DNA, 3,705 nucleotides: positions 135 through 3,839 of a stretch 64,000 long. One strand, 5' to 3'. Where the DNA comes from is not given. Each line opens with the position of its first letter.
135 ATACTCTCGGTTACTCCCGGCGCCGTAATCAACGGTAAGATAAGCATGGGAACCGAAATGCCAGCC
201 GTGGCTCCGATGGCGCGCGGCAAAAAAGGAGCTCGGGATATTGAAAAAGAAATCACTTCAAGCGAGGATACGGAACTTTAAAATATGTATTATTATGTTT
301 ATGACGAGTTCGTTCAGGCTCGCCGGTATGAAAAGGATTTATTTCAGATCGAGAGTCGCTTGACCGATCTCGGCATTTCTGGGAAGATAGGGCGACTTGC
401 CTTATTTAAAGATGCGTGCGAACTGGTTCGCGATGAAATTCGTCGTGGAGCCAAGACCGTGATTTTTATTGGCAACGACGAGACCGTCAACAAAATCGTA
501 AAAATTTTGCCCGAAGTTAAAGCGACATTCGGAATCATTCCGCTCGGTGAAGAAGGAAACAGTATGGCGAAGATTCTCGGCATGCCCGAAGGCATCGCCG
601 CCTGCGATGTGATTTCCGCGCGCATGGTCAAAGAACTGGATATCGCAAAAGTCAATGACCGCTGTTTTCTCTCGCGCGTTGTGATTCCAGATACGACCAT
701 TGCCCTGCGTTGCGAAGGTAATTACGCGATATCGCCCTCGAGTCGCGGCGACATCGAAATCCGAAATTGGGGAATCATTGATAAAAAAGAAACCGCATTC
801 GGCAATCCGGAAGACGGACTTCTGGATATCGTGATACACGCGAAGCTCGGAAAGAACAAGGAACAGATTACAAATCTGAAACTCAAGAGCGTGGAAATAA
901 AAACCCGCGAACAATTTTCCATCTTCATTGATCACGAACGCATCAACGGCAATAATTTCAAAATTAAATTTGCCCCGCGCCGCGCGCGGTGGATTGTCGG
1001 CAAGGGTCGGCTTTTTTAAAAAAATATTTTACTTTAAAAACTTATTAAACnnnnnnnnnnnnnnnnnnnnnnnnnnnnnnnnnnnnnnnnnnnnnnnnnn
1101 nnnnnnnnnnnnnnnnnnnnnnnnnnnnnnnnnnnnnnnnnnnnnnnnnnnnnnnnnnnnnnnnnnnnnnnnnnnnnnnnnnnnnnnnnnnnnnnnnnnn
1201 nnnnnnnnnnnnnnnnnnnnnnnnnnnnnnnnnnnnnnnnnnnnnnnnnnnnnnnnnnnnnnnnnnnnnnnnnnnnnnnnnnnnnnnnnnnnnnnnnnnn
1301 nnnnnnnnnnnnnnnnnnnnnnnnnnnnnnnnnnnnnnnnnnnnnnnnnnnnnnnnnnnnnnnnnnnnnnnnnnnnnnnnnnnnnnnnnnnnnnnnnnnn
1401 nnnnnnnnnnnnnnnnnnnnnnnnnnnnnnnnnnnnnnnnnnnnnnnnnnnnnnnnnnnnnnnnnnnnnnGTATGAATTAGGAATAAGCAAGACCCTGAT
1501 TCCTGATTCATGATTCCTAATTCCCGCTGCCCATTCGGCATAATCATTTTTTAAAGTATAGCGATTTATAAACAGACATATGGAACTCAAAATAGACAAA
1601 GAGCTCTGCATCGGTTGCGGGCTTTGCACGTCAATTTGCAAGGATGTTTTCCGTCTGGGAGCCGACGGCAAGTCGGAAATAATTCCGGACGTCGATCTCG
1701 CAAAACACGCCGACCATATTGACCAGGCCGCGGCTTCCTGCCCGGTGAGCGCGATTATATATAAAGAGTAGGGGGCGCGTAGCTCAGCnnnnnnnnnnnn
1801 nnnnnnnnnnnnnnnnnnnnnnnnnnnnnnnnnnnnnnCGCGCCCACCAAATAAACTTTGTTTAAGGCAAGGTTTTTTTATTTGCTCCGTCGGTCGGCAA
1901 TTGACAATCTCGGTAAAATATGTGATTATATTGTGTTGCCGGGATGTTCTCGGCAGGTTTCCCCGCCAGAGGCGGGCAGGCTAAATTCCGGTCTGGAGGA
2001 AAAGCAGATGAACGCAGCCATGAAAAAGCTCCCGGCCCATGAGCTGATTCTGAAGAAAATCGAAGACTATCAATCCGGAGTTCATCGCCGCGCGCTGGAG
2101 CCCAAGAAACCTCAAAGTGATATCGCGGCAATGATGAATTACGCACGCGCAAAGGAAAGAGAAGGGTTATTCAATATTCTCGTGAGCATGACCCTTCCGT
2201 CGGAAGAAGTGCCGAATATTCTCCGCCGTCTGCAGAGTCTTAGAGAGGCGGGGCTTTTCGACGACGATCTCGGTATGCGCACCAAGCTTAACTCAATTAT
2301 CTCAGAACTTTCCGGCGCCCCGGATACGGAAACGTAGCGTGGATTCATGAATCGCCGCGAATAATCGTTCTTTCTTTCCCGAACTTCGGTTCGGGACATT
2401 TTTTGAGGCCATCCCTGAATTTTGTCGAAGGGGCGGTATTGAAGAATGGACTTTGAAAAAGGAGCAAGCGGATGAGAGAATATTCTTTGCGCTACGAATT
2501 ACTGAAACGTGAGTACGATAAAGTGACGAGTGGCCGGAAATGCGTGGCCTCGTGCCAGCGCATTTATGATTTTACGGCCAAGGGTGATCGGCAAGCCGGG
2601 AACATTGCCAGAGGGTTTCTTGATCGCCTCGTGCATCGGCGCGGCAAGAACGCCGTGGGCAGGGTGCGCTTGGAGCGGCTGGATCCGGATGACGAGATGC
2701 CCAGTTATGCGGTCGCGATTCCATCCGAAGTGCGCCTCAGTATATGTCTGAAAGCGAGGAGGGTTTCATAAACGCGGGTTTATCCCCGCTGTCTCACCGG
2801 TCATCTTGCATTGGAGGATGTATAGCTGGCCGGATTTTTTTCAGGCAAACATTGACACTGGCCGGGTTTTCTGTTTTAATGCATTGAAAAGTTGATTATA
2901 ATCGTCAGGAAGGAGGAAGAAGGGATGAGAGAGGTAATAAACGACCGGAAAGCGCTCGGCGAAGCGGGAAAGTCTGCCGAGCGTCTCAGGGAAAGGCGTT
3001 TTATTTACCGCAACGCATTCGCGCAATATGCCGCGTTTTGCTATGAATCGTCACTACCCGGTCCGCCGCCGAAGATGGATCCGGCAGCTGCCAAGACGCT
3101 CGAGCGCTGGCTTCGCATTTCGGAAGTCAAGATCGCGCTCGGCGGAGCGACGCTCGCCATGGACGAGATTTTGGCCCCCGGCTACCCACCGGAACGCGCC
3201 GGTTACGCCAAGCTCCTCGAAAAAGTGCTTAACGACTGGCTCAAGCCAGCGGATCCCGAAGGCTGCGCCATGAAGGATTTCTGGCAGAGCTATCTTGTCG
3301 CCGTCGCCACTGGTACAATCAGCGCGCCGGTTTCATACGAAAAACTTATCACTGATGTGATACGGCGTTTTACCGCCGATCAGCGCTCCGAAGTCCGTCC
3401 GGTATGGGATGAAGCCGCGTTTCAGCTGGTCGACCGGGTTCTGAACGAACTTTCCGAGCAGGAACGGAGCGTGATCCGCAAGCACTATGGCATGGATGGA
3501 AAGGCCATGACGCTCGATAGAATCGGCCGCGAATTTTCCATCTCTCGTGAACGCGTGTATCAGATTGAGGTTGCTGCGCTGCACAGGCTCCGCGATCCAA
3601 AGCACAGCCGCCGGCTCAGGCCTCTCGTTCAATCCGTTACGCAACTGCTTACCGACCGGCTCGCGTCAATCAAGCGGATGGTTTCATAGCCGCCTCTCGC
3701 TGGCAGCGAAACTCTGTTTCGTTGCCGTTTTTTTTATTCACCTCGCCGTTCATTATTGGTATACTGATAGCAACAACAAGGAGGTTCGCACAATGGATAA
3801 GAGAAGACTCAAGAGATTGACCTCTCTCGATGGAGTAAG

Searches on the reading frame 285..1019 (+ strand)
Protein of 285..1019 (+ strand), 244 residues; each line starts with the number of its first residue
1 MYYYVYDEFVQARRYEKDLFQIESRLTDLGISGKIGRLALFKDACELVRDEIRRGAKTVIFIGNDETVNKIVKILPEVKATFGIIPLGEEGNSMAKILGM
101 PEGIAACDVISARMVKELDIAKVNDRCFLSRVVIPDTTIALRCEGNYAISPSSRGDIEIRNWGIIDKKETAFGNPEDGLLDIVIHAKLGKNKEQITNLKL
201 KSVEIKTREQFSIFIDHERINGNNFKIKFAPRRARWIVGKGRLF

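Call 42: search_protein_families(library=pfam, proteins=[window:285-1019:+], max_evalue=0.001)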
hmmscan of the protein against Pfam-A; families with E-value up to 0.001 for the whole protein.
window:285-1019:+ (244 aa): 1 family
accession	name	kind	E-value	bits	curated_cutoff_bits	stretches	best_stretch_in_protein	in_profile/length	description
PF00781.29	DAGK_cat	-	8.8e-10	38.7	23.6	1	15-123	15-125/125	Diacylglycerol kinase catalytic domain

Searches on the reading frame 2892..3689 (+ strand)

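Call 42: search_protein_families(library=pfam, proteins=[window:2892-3689:+], max_evalue=0.001)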
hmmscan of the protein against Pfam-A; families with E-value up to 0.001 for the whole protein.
window:2892-3689:+ (265 aa): 1 family
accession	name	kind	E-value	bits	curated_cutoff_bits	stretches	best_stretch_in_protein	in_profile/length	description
PF04545.22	Sigma70_r4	-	4.7e-14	52.1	24.1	1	183-234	1-49/50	Sigma-70, region 4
